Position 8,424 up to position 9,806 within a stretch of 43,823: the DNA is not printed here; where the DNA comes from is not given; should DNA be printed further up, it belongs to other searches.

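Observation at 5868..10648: Four-gene operon pairing two FemABX/GNAT-like proteins with two B12-binding radical SAM enzymes, of unknown product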

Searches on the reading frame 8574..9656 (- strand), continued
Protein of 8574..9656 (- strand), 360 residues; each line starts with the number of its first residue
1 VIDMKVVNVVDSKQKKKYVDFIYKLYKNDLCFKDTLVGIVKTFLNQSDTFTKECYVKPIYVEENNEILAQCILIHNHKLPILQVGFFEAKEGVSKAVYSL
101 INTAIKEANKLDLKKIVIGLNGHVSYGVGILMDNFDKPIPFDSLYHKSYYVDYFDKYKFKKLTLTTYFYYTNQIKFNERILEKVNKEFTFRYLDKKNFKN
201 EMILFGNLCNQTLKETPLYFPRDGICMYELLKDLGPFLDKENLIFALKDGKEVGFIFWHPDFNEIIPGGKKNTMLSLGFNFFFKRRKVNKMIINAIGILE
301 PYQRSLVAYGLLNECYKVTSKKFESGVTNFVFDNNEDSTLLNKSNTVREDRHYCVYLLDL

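Call 31: fold_search(model_id=the predicted structure, library=pdb)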
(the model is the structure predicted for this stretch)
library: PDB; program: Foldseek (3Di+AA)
matches with E <= 10: 1108; with E <= 0.001: 259
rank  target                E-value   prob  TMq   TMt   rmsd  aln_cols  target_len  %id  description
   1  5kgh_B                1.3e-13  1.00  0.61  0.68   6.2       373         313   12  X-ray structure of a glucosamine N-Acetyltransferase from Clostridium acetobutylicum, mutant Y297F (released 2016-07-06)
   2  5kf1_A                1.4e-13  1.00  0.61  0.69   5.7       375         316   12  X-ray structure of a glucosamine N-Acetyltransferase from Clostridium acetobutylicum, apo form, pH 5 (released 2016-07-06)
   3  2wpw_C                5.1e-13  1.00  0.56  0.61   7.0       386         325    8  Tandem GNAT protein from the clavulanic acid biosynthesis pathway (without AcCoA) (released 2009-12-29)
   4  5kf1_B                5.4e-13  1.00  0.61  0.69   6.1       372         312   11  X-ray structure of a glucosamine N-Acetyltransferase from Clostridium acetobutylicum, apo form, pH 5 (released 2016-07-06)
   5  5kf2                  7.4e-13  1.00  0.61  0.68   6.0       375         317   11  X-ray structure of a glucosamine N-Acetyltransferase from Clostridium acetobutylicum, apo form, pH 8 (released 2016-07-06)
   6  2wpw_B                7.4e-13  1.00  0.58  0.63   7.0       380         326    7  Tandem GNAT protein from the clavulanic acid biosynthesis pathway (without AcCoA) (released 2009-12-29)
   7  5kgh_A                8.3e-13  1.00  0.60  0.67   6.7       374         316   11  X-ray structure of a glucosamine N-Acetyltransferase from Clostridium acetobutylicum, mutant Y297F (released 2016-07-06)
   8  7q3a_A                8.9e-13  1.00  0.62  0.65   5.3       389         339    7  Crystal structure of MAB_4324 a tandem repeat GNAT from Mycobacterium abscessus (released 2022-05-04)
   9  5kga_A                1.5e-12  1.00  0.62  0.69   5.9       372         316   12  X-ray structure of a glucosamine N-Acetyltransferase from Clostridium acetobutylicum, mutant D287N, in complex with N- (released 2016-07-06)
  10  2wpw_A                2.5e-12  1.00  0.57  0.61   6.8       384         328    7  Tandem GNAT protein from the clavulanic acid biosynthesis pathway (without AcCoA) (released 2009-12-29)
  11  4zm6_A                2.7e-12  1.00  0.62  0.29   5.7       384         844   10  A unique GCN5-related glucosamine N-acetyltransferase region exist in the fungal multi-domain GH3 beta-N-acetylglucosa (released 2015-12-09)
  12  2wpx_A                4.1e-12  1.00  0.58  0.63   7.2       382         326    9  Tandem GNAT protein from the clavulanic acid biosynthesis pathway (with AcCoA) (released 2009-12-29)
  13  7wx5                  9.8e-12  1.00  0.49  0.57   7.1       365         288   10  a Legionella acetyltransferase effector VipF (released 2023-02-22)
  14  7q3a_B                1.3e-11  1.00  0.63  0.66   5.5       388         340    7  Crystal structure of MAB_4324 a tandem repeat GNAT from Mycobacterium abscessus (released 2022-05-04)
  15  6wqb                  7.5e-11  1.00  0.44  0.52   8.0       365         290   11  Crystal structure of VipF from Legionella hackeliae in complex with acetyl-CoA (released 2021-11-10)
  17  1ozp                  1.6e-10  1.00  0.55  0.66   5.6       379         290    8  Crystal Structure of Rv0819 from Mycobacterium tuberculosis MshD-Mycothiol Synthase Acetyl-Coenzyme A Complex. (released 2003-09-09)
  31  6rft_A                1.5e-08  1.00  0.57  0.51   6.0       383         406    8  Crystal structure of Eis2 from Mycobacterium abscessus bound to Acetyl-CoA (released 2019-07-10)
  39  6rft_D                3.8e-08  1.00  0.52  0.48   6.5       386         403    8  Crystal structure of Eis2 from Mycobacterium abscessus bound to Acetyl-CoA (released 2019-07-10)
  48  6rft_C                9.1e-08  1.00  0.54  0.49   6.5       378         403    9  Crystal structure of Eis2 from Mycobacterium abscessus bound to Acetyl-CoA (released 2019-07-10)
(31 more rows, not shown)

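Call 34: search_protein_families(library=pfam, proteins=[L003:13586-14227:+, L055:5895-7472:+, L012:6272-7999:+, L033:7589-7981:+, L009:8013-9095:+], max_evalue=0.01)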
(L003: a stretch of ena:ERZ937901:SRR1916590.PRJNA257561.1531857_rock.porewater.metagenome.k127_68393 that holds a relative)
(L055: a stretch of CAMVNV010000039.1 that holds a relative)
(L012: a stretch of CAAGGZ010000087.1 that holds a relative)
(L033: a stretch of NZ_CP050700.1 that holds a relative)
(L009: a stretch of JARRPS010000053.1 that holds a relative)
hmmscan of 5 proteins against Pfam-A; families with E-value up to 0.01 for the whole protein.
L003:13586-14227:+ (213 aa): 14 families
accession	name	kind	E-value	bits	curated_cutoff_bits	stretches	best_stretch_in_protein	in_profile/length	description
PF08241.18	Methyltransf_11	-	9.2e-24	84.4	21.2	1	49-144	1-95/95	Methyltransferase domain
PF13649.12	Methyltransf_25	-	1.1e-21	77.7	27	1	49-140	2-97/97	Methyltransferase domain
PF13847.12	Methyltransf_31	-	1e-17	64.6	27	1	44-157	3-123/145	Methyltransferase domain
PF13489.12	Methyltransf_23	-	6.6e-16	58.9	27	1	31-188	9-162/164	Methyltransferase domain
PF01209.24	Ubie_methyltran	-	1.4e-15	57.7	20.1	1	45-150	48-157/233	ubiE/COQ5 methyltransferase family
PF08242.18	Methyltransf_12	-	2.4e-15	57.5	30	1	49-142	1-98/98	Methyltransferase domain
PF05148.21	Methyltransf_8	-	1.7e-07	31.8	27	1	17-147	51-159/219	Hypothetical methyltransferase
PF03141.22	Methyltransf_29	-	5e-06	25.8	23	1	32-145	103-218/506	Putative S-adenosyl-L-methionine-dependent methyltransferase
PF01739.24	CheR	-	0.00029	20.8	27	0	39-94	26-88/195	CheR methyltransferase, SAM binding domain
PF07021.18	MetW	-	0.00039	20.5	21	1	44-136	13-102/193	Methionine biosynthesis protein MetW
PF05175.20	MTS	-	0.0012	19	23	1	44-151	31-145/170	Methyltransferase small domain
PF01135.25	PCMT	-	0.004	17.4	20.3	0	30-92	61-120/210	Protein-L-isoaspartate(D-aspartate) O-methyltransferase (PCMT)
PF13679.12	Methyltransf_32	-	0.0053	17.2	27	1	40-88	21-71/143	Methyltransferase domain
PF02390.23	Methyltransf_4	-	0.0076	16.2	24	0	47-144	4-115/173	Putative methyltransferase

L055:5895-7472:+ (525 aa): 3 families
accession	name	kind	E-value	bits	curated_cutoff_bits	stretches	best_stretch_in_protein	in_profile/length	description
PF00501.34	AMP-binding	-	1.7e-54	185.6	29.9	1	22-392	5-384/384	AMP-binding enzyme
PF23562.2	AMP-binding_C_3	-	4.2e-05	24.3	20.8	1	430-522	3-107/124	AMP-binding enzyme C-terminal domain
PF13193.12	AMP-binding_C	-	0.00097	20.5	24.5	1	444-517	2-76/76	AMP-binding enzyme C-terminal domain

L012:6272-7999:+ (575 aa): 5 families
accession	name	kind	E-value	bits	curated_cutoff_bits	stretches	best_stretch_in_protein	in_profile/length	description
PF00664.28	ABC_membrane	-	3.2e-54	184.9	28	1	20-288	3-273/274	ABC transporter transmembrane region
PF00005.33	ABC_tran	-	5e-32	111.8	25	1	353-502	1-137/137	ABC transporter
PF02463.25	SMC_N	-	4.5e-06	26.7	40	1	224-545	135-212/220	RecF/RecN/SMC N terminal domain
PF09818.15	ABC_ATPase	-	0.00023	20.7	23.2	1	438-528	123-213/283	P-loop domain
PF00270.35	DEAD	-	0.0037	17.4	26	0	359-520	10-146/167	DEAD/DEAH box helicase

L033:7589-7981:+ (130 aa): 1 family
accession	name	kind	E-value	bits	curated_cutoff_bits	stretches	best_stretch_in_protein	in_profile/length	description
PF02675.21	AdoMet_dc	-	1.3e-21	77.4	25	1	15-126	1-107/107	S-adenosylmethionine decarboxylase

L009:8013-9095:+ (360 aa): 0 families

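Call 51: search_protein_families(library=ncbifam, proteins=[L033:10072-11388:+, L033:11984-13366:+, L033:13363-14676:+, L033:14693-16069:+, L022:12050-13402:+, L070:11516-12844:+, L070:12841-14154:+, L070:14151-15509:+, L055:5895-7472:+], max_evalue=1e-10)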
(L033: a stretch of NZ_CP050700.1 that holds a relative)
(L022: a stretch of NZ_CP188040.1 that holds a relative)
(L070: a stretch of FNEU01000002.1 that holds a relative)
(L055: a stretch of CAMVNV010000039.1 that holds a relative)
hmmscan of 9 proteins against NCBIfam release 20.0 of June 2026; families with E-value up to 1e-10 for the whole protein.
L033:10072-11388:+ (438 aa): 8 families
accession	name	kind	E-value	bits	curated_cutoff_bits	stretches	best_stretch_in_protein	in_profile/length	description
TIGR04367.1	HpnR_B12_rSAM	equivalog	1e-36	126.5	650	1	8-403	2-396/490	hopanoid C-3 methylase HpnR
TIGR02026.1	BchE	equivalog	6.5e-35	120.9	481.35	1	8-418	1-426/497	magnesium-protoporphyrin IX monomethyl ester anaerobic oxidative cyclase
TIGR03471.1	HpnJ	equivalog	1.8e-19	70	577.6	1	81-380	83-388/472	hopanoid biosynthesis associated radical SAM protein HpnJ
TIGR04479.1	bcpD_PhpK_rSAM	subfamily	1.4e-16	60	600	1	139-337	196-388/504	PhpK family radical SAM P-methyltransferase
NF050148.1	rSAM_ApyD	equivalog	3.3e-13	48.9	750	1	70-386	78-400/645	RiPP biosynthesis radical SAM protein ApyD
NF040542.1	rSAM_RCCLKC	equivalog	2.6e-11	43.4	450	1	77-361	60-354/423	arsinothricin biosynthesis radical SAM protein ArsL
TIGR03975.1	rSAM_ocin_1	subfamily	3.3e-11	42.4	281.85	1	70-331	132-403/606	RiPP maturation radical SAM C-methyltransferase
NF040546.1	rSAM_CUAEP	equivalog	4e-11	42.3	500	1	84-359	66-343/468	CUAEP/CCAEP-tail radical SAM (seleno)protein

L033:11984-13366:+ (460 aa): 6 families
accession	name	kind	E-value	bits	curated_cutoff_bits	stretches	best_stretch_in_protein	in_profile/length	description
TIGR04367.1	HpnR_B12_rSAM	equivalog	2.3e-53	181.5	650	1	4-410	1-407/490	hopanoid C-3 methylase HpnR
TIGR02026.1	BchE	equivalog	2.7e-26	92.5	481.35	1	5-425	1-436/497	magnesium-protoporphyrin IX monomethyl ester anaerobic oxidative cyclase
TIGR03471.1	HpnJ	equivalog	5.2e-17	61.9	577.6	1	30-428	36-445/472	hopanoid biosynthesis associated radical SAM protein HpnJ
TIGR04479.1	bcpD_PhpK_rSAM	subfamily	2.1e-15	56.1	600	1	51-333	98-390/504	PhpK family radical SAM P-methyltransferase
TIGR04013.1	B12_SAM_MJ_1487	hypoth_equivalog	4.4e-15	55.4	251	1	80-230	57-196/382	TIGR04013 family B12-binding domain/radical SAM domain-containing protein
TIGR04072.2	rSAM_ladder_B12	equivalog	4.5e-15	55.2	360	1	78-307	85-304/443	lipid biosynthesis B12-binding/radical SAM protein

L033:13363-14676:+ (437 aa): 11 families
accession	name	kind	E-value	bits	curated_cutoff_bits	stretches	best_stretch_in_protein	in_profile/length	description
TIGR04479.1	bcpD_PhpK_rSAM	subfamily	5e-21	74.6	600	1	141-335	223-414/504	PhpK family radical SAM P-methyltransferase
TIGR03471.1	HpnJ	equivalog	2.7e-20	72.7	577.6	1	159-401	197-442/472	hopanoid biosynthesis associated radical SAM protein HpnJ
TIGR02026.1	BchE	equivalog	5.6e-20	71.7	481.35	1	137-410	166-445/497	magnesium-protoporphyrin IX monomethyl ester anaerobic oxidative cyclase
NF050148.1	rSAM_ApyD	equivalog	9.8e-19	67.2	750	1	138-359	176-401/645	RiPP biosynthesis radical SAM protein ApyD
TIGR04072.2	rSAM_ladder_B12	equivalog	2.4e-17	62.7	360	1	77-359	89-382/443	lipid biosynthesis B12-binding/radical SAM protein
NF038361.1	rSAM_Sden_1168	equivalog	4e-17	62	575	1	160-358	283-482/560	Sden_1168 family B12-binding radical SAM P-methyltransferase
TIGR04014.1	B12_SAM_MJ_0865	equivalog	6.9e-15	54.8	360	1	61-351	43-360/434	methyl-coenzyme M reductase glutamine C-methyltransferase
TIGR04013.1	B12_SAM_MJ_1487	hypoth_equivalog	3.5e-13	49.1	251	1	42-212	27-204/382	TIGR04013 family B12-binding domain/radical SAM domain-containing protein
TIGR04367.1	HpnR_B12_rSAM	equivalog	2e-12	46.4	650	1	75-348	78-372/490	hopanoid C-3 methylase HpnR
NF033070.1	rSAM_AprD4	equivalog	4.4e-12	45.6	500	1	162-384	199-424/456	AprD4 family radical SAM diol-dehydratase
NF040542.1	rSAM_RCCLKC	equivalog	4.6e-11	42.5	450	0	162-328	183-351/423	arsinothricin biosynthesis radical SAM protein ArsL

L033:14693-16069:+ (458 aa): 7 families
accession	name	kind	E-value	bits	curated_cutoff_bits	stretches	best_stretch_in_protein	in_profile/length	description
TIGR04367.1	HpnR_B12_rSAM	equivalog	2.1e-45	155.2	650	1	20-415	17-413/490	hopanoid C-3 methylase HpnR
TIGR02026.1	BchE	equivalog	1.1e-26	93.8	481.35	1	3-431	2-442/497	magnesium-protoporphyrin IX monomethyl ester anaerobic oxidative cyclase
TIGR04479.1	bcpD_PhpK_rSAM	subfamily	2.3e-18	65.8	600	1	49-338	98-397/504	PhpK family radical SAM P-methyltransferase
NF040546.1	rSAM_CUAEP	equivalog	4.2e-15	55.4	500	1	38-347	27-338/468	CUAEP/CCAEP-tail radical SAM (seleno)protein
TIGR03471.1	HpnJ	equivalog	2.5e-14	53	577.6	1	77-383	84-398/472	hopanoid biosynthesis associated radical SAM protein HpnJ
TIGR04072.2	rSAM_ladder_B12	equivalog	3.3e-14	52.4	360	1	25-331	18-328/443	lipid biosynthesis B12-binding/radical SAM protein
NF040542.1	rSAM_RCCLKC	equivalog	3.4e-14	52.9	450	1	28-348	16-348/423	arsinothricin biosynthesis radical SAM protein ArsL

L022:12050-13402:+ (450 aa): 8 families
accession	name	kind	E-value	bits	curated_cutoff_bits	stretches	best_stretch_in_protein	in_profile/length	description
TIGR04367.1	HpnR_B12_rSAM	equivalog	3.3e-48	164.4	650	1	1-413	1-408/490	hopanoid C-3 methylase HpnR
TIGR02026.1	BchE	equivalog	8.4e-43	146.9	481.35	1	3-430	2-437/497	magnesium-protoporphyrin IX monomethyl ester anaerobic oxidative cyclase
TIGR04479.1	bcpD_PhpK_rSAM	subfamily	1.5e-23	83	600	1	10-337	58-390/504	PhpK family radical SAM P-methyltransferase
TIGR03471.1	HpnJ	equivalog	3.7e-20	72.2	577.6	1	41-380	47-390/472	hopanoid biosynthesis associated radical SAM protein HpnJ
NF040542.1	rSAM_RCCLKC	equivalog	9.5e-19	67.8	450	1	32-358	21-353/423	arsinothricin biosynthesis radical SAM protein ArsL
NF050148.1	rSAM_ApyD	equivalog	1.2e-14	53.6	750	1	48-386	62-402/645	RiPP biosynthesis radical SAM protein ApyD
TIGR03975.1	rSAM_ocin_1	subfamily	1.8e-13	49.8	281.85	1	53-352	121-427/606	RiPP maturation radical SAM C-methyltransferase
NF040546.1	rSAM_CUAEP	equivalog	6.8e-11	41.5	500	1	79-357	66-343/468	CUAEP/CCAEP-tail radical SAM (seleno)protein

L070:11516-12844:+ (442 aa): 7 families
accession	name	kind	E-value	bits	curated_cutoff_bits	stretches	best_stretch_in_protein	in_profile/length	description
TIGR04367.1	HpnR_B12_rSAM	equivalog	1.5e-32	112.8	650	1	6-405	2-398/490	hopanoid C-3 methylase HpnR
TIGR02026.1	BchE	equivalog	3.9e-32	111.7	481.35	1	6-420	1-428/497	magnesium-protoporphyrin IX monomethyl ester anaerobic oxidative cyclase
TIGR04479.1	bcpD_PhpK_rSAM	subfamily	4.2e-28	98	600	1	20-356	69-408/504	PhpK family radical SAM P-methyltransferase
TIGR03471.1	HpnJ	equivalog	3.3e-22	79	577.6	1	65-382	68-390/472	hopanoid biosynthesis associated radical SAM protein HpnJ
TIGR04072.2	rSAM_ladder_B12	equivalog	1.4e-14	53.6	360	1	186-337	175-328/443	lipid biosynthesis B12-binding/radical SAM protein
TIGR04014.1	B12_SAM_MJ_0865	equivalog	1.6e-12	46.9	360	1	90-374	62-353/434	methyl-coenzyme M reductase glutamine C-methyltransferase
TIGR04385.1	B12_rSAM_cofa1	equivalog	4.5e-12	45.9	450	1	198-342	202-348/438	B12 lower ligand biosynthesis radical SAM protein BzaD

L070:12841-14154:+ (437 aa): 6 families
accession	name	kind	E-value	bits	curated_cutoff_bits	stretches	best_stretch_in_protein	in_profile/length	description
TIGR04367.1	HpnR_B12_rSAM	equivalog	3.6e-35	121.4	650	1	12-406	13-401/490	hopanoid C-3 methylase HpnR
TIGR02026.1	BchE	equivalog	5.1e-31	108.1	481.35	1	18-402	19-412/497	magnesium-protoporphyrin IX monomethyl ester anaerobic oxidative cyclase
TIGR03471.1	HpnJ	equivalog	1.8e-19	70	577.6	1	80-380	85-390/472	hopanoid biosynthesis associated radical SAM protein HpnJ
TIGR04479.1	bcpD_PhpK_rSAM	subfamily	1.3e-17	63.4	600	1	54-339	101-392/504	PhpK family radical SAM P-methyltransferase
TIGR04072.2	rSAM_ladder_B12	equivalog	5.7e-13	48.3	360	1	185-332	176-325/443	lipid biosynthesis B12-binding/radical SAM protein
NF038361.1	rSAM_Sden_1168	equivalog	6.3e-12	44.8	575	1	54-263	131-359/560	Sden_1168 family B12-binding radical SAM P-methyltransferase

L070:14151-15509:+ (452 aa): 8 families
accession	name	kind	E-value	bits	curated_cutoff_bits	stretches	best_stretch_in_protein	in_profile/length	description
TIGR04367.1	HpnR_B12_rSAM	equivalog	2.9e-42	144.8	650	1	1-411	1-407/490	hopanoid C-3 methylase HpnR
TIGR02026.1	BchE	equivalog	3.9e-39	134.8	481.35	1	3-405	2-416/497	magnesium-protoporphyrin IX monomethyl ester anaerobic oxidative cyclase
TIGR04479.1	bcpD_PhpK_rSAM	subfamily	2.5e-27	95.4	600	1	29-336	77-389/504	PhpK family radical SAM P-methyltransferase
NF040542.1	rSAM_RCCLKC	equivalog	6.7e-18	65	450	1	79-358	67-353/423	arsinothricin biosynthesis radical SAM protein ArsL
TIGR04072.2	rSAM_ladder_B12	equivalog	3.1e-15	55.8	360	1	24-336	18-329/443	lipid biosynthesis B12-binding/radical SAM protein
TIGR03471.1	HpnJ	equivalog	6.7e-15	54.9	577.6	1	79-381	86-393/472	hopanoid biosynthesis associated radical SAM protein HpnJ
NF040546.1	rSAM_CUAEP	equivalog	9.9e-15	54.2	500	1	17-362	6-348/468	CUAEP/CCAEP-tail radical SAM (seleno)protein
TIGR03975.1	rSAM_ocin_1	subfamily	1.7e-12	46.7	281.85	1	55-331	122-405/606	RiPP maturation radical SAM C-methyltransferase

L055:5895-7472:+ (525 aa): 79 families (the best 25 are shown)
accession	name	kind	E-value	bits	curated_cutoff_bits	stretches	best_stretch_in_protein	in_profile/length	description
NF004837.0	PRK06187.1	subfamily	1.4e-60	205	476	2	310-521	286-516/531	long-chain-fatty-acid--CoA ligase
TIGR01923.1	menE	equivalog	1.1e-49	169.5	330.15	2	305-464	218-384/442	o-succinylbenzoate--CoA ligase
NF052269.1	Staph_lig_FadD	equivalog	1e-48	165.9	650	2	304-521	259-487/499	long-chain-fatty-acid--CoA ligase FadD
NF005307.0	PRK06839.1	equivalog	2.6e-44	151.7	748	2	308-524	262-490/496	o-succinylbenzoate--CoA ligase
NF002966.0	PRK03640.1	equivalog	2e-42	145.4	556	1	308-523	252-476/483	o-succinylbenzoate--CoA ligase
NF005702.0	PRK07514.1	subfamily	2e-42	145.2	558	2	307-521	267-494/506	malonyl-CoA synthase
NF004114.0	PRK05605.1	equivalog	1.3e-40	139.3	766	2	308-520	336-562/575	long-chain-fatty-acid--CoA ligase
NF004511.1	PRK05852.1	equivalog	1.4e-40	139.4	650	2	308-476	272-453/505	FadD7 family fatty acid--CoA ligase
NF006181.0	PRK08314.1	subfamily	1.1e-39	136.2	705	1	310-493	319-520/563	long-chain-fatty-acid--CoA ligase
NF005801.1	PRK07656.1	equivalog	8.9e-39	133.4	657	2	311-461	280-436/500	FadD3 family acyl-CoA ligase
NF006182.0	PRK08316.1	subfamily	2.1e-35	122.2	663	2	334-520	312-511/523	fatty acyl-CoA synthetase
NF005714.0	PRK07529.1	subfamily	2.3e-33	115.4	632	1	312-460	340-507/640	acyl-CoA synthetase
NF038343.1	ligase_FadD11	exception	6.5e-32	110.7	950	1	307-450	324-468/585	fatty acid--CoA ligase FadD11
NF004797.0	PRK06145.1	equivalog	8.4e-32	110.1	850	1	335-518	291-486/499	acyl-CoA synthetase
NF052580.1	Str24CoAsynCasG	equivalog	1.6e-31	109.3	750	1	336-522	346-545/548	steroid-24-oyl-CoA synthetase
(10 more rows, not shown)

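Call 64: search_protein_families(library=padloc, proteins=[window:8574-9656:-], max_evalue=0.01)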
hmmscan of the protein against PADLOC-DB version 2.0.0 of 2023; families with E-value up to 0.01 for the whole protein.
window:8574-9656:- (360 aa): 0 families

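Call 70: search_protein_families(library=pfam, alignment_id=A5, max_evalue=0.00001)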
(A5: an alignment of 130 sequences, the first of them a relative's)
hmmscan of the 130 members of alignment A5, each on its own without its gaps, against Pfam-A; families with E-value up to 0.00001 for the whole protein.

A. member 1, L001:9210-9755:- (181 aa): 1 family
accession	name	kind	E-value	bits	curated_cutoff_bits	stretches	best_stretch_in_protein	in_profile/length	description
PF03975.18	CheD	-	3.4e-16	59.8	25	1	79-170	14-107/108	CheD chemotactic sensory transduction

B. families by the number of members that match (of 130 scanned): 141 families (the first 25 are shown)
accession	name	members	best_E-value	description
PF00501.34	AMP-binding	10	1.7e-54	AMP-binding enzyme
PF23562.2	AMP-binding_C_3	5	1.7e-09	AMP-binding enzyme C-terminal domain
PF04055.27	Radical_SAM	4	4.4e-19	Radical SAM superfamily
PF13193.12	AMP-binding_C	4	4e-06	AMP-binding enzyme C-terminal domain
PF00990.26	GGDEF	3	7.9e-39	Diguanylate cyclase, GGDEF domain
PF12698.13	ABC2_membrane_3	3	1.7e-34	ABC-2 family transporter protein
PF01061.29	ABC2_membrane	3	9.8e-34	ABC-2 type transporter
PF01966.28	HD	3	2.3e-20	HD domain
PF00208.27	ELFV_dehydrog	2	3e-94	Glutamate/Leucine/Phenylalanine/Valine dehydrogenase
PF02812.23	ELFV_dehydrog_N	2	1.7e-51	Glu/Leu/Phe/Val dehydrogenase, dimerisation domain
PF01554.23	MatE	2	8.3e-50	MatE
PF13487.12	HD_5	2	3.8e-35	HD domain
PF00881.29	Nitroreductase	2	1.9e-32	Nitroreductase family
PF00005.33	ABC_tran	2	5e-32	ABC transporter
PF02675.21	AdoMet_dc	2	1.3e-21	S-adenosylmethionine decarboxylase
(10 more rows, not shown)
